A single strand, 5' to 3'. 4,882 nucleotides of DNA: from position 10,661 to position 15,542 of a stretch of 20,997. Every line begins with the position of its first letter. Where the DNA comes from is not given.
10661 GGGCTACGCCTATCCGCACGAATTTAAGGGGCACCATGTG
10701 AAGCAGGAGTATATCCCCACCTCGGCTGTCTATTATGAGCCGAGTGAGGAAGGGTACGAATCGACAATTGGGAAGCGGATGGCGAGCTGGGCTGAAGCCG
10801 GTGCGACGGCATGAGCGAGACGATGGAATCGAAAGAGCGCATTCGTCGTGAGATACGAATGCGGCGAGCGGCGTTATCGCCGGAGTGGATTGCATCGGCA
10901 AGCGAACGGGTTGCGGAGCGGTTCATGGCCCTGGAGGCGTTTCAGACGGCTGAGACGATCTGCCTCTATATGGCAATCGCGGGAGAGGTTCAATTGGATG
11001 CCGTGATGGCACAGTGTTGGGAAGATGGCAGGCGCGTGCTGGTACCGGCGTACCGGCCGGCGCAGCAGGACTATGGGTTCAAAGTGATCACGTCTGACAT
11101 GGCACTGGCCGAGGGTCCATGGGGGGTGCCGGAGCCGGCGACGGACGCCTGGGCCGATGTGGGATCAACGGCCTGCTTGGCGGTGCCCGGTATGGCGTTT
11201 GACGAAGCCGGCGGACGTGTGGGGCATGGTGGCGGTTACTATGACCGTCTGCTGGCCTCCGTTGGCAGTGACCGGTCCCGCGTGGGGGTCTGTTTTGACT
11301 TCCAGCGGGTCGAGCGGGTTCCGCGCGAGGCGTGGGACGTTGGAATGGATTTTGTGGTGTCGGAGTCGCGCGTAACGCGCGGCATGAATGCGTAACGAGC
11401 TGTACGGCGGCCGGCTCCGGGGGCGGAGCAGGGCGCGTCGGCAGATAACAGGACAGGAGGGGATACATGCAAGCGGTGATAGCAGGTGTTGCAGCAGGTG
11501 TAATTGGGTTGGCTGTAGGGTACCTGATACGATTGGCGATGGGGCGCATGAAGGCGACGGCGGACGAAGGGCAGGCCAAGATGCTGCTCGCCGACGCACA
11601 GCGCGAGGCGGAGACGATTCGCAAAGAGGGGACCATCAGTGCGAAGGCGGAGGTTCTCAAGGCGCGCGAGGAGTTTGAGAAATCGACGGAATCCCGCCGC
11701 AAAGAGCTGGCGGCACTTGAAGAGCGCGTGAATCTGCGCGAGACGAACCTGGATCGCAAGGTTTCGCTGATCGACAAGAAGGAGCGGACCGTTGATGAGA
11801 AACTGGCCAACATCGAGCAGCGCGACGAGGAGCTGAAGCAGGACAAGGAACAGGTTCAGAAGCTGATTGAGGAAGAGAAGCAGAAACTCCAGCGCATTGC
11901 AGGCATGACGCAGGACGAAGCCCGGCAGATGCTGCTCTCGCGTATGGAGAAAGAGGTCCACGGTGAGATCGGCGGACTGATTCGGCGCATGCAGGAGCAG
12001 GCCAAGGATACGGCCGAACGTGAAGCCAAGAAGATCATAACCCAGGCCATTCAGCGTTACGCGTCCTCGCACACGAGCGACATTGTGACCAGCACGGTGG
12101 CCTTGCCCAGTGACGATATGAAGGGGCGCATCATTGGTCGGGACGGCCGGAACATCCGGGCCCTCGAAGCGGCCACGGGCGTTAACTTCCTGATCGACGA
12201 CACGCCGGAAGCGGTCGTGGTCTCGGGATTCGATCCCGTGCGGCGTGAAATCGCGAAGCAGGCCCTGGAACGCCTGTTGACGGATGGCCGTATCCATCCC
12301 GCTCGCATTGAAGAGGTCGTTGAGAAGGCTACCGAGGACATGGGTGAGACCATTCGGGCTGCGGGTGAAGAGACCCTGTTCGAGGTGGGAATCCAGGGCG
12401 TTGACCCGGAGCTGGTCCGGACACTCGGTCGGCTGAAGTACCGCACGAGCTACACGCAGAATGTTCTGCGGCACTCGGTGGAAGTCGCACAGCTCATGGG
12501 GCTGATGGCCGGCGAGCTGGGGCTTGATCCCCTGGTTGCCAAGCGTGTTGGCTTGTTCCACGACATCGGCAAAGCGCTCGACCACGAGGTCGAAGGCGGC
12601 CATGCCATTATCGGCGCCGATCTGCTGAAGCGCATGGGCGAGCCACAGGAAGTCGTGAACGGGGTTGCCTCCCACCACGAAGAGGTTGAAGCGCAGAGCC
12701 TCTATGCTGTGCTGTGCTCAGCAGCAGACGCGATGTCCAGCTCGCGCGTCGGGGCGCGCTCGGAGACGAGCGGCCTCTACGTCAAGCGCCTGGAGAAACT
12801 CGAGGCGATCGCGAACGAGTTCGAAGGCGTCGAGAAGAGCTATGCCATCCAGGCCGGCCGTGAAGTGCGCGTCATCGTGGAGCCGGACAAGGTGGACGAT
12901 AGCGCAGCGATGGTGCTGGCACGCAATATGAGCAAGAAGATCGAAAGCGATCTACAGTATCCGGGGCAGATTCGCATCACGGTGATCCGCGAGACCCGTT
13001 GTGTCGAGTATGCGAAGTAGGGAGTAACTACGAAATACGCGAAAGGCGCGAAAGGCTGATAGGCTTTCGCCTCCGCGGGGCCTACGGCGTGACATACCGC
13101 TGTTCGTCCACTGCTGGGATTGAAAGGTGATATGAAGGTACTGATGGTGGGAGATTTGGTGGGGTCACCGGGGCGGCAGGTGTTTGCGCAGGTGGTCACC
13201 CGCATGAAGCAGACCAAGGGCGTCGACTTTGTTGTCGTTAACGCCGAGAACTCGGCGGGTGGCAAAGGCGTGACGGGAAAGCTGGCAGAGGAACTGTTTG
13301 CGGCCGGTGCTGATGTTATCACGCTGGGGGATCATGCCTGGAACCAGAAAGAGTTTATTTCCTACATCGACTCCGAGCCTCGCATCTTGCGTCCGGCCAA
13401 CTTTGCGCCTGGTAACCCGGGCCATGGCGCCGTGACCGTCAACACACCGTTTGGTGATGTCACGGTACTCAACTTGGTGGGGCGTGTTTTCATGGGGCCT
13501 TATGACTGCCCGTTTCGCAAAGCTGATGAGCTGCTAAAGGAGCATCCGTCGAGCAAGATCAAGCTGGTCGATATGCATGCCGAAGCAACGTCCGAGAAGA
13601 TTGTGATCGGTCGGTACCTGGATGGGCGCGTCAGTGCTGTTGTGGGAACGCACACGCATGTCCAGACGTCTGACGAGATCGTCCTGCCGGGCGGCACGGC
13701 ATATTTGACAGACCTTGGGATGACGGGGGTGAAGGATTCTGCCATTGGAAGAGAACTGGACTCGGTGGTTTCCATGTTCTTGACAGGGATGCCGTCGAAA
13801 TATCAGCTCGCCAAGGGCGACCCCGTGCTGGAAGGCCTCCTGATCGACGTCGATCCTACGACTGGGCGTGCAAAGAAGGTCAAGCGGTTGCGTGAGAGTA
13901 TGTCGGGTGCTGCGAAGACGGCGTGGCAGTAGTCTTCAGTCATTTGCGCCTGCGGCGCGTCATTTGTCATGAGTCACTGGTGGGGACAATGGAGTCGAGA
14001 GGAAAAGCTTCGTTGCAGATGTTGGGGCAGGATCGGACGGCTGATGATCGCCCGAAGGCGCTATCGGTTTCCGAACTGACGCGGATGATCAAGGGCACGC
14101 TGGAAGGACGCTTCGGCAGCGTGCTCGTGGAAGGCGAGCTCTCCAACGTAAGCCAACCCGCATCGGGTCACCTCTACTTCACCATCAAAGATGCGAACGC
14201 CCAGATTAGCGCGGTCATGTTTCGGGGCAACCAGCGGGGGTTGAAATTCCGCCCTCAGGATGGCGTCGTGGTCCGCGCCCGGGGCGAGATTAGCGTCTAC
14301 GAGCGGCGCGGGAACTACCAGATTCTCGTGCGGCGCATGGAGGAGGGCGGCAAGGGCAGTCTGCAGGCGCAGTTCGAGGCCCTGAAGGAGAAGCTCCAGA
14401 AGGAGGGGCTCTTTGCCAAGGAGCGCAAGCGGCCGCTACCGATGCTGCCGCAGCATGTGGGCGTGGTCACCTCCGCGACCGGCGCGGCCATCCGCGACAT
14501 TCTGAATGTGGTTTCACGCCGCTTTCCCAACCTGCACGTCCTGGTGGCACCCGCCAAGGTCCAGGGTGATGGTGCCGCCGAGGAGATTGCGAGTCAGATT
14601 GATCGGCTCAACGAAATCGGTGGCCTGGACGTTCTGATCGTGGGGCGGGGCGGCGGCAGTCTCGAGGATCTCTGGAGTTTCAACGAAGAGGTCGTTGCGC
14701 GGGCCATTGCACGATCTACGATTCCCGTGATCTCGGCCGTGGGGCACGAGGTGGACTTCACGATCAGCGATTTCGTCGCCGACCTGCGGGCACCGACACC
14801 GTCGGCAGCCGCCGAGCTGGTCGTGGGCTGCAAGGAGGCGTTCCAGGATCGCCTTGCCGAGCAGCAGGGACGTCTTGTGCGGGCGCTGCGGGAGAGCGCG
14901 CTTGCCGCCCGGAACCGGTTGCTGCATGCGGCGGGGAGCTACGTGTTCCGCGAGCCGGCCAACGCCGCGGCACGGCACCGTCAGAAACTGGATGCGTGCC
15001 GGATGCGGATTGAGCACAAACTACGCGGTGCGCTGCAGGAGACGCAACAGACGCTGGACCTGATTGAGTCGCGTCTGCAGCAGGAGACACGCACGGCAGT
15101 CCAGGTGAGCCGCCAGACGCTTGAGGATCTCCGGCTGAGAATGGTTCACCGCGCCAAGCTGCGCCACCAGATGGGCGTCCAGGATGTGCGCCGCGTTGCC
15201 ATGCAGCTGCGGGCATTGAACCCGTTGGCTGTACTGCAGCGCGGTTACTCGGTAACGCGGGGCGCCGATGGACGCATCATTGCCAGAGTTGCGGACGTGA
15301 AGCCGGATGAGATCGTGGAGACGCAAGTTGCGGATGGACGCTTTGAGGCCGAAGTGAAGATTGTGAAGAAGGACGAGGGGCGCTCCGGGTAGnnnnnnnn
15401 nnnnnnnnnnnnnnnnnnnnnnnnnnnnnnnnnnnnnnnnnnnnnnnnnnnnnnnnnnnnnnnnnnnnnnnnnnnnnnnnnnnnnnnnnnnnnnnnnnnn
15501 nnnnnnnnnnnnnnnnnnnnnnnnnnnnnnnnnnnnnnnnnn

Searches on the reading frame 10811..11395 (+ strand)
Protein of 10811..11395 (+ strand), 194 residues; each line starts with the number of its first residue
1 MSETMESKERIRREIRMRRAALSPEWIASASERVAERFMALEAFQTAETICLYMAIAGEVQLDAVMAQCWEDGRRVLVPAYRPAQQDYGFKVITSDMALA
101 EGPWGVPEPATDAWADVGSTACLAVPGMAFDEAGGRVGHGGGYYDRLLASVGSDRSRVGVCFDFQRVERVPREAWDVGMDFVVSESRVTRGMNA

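Call 9: search_protein_families(library=pfam, proteins=[window:10811-11395:+])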
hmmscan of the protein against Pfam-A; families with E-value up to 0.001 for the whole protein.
window:10811-11395:+ (194 aa): 1 family
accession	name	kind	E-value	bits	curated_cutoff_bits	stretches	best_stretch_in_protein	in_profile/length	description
PF01812.26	5-FTHF_cyc-lig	-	8e-41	140.4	27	1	8-185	1-186/186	5-formyltetrahydrofolate cyclo-ligase family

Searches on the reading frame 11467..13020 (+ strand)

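Call 9: search_protein_families(library=pfam, proteins=[window:11467-13020:+])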
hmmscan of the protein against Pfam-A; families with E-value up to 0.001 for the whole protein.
window:11467-13020:+ (517 aa): 4 families
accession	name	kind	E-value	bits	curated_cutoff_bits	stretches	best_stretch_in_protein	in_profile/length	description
PF12072.13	RNase_Y_N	-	7.8e-52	176.1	32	1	4-202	3-201/201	RNase Y N-terminal region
PF01966.28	HD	-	1.2e-18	67.9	22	1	333-424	1-114/116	HD domain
PF00013.35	KH_1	-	1.9e-08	34.4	21.5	1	210-268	3-65/66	KH domain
PF08668.18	HDOD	-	0.00094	19.2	22.9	0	330-370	92-133/196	HDOD domain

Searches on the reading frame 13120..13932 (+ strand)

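Call 9: search_protein_families(library=pfam, proteins=[window:13120-13932:+])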
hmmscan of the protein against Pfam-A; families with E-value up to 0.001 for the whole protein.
window:13120-13932:+ (270 aa): 2 families
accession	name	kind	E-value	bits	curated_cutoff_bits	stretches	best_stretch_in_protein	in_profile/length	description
PF13277.11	YmdB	-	9.7e-99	330.2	27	1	8-257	1-253/253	YmdB-like protein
PF00149.33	Metallophos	-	6.3e-05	23.9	21.5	1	5-181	1-190/191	Calcineurin-like phosphoesterase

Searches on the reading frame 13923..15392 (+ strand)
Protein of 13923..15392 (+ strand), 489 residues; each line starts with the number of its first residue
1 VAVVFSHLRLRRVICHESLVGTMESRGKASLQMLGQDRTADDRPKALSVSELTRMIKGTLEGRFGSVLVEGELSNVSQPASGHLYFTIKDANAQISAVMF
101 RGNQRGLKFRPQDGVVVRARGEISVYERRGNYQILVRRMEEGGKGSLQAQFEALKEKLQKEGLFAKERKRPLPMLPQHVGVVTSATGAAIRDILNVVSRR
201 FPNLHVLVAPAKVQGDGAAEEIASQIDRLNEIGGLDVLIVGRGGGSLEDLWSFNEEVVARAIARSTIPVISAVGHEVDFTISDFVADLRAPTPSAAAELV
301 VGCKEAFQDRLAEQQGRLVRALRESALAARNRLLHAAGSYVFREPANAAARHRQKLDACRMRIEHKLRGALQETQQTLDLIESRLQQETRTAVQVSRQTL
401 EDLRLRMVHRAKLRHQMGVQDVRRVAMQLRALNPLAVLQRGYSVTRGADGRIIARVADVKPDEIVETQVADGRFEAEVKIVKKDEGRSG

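Call 61: search_protein_families(library=pfam, proteins=[window:13923-15392:+], max_evalue=0.00001)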
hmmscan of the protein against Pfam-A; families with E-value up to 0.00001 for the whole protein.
window:13923-15392:+ (489 aa): 3 families
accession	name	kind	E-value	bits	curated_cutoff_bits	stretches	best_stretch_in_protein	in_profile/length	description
PF02601.20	Exonuc_VII_L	-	2.1e-103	346.6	35.9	1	163-476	1-314/315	Exonuclease VII, large subunit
PF13742.12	tRNA_anti_2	-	5.6e-31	107.1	27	1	47-140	1-95/95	OB-fold nucleic acid binding domain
PF01336.31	tRNA_anti-codon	-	1.3e-11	44.7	27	1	67-140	1-73/75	OB-fold nucleic acid binding domain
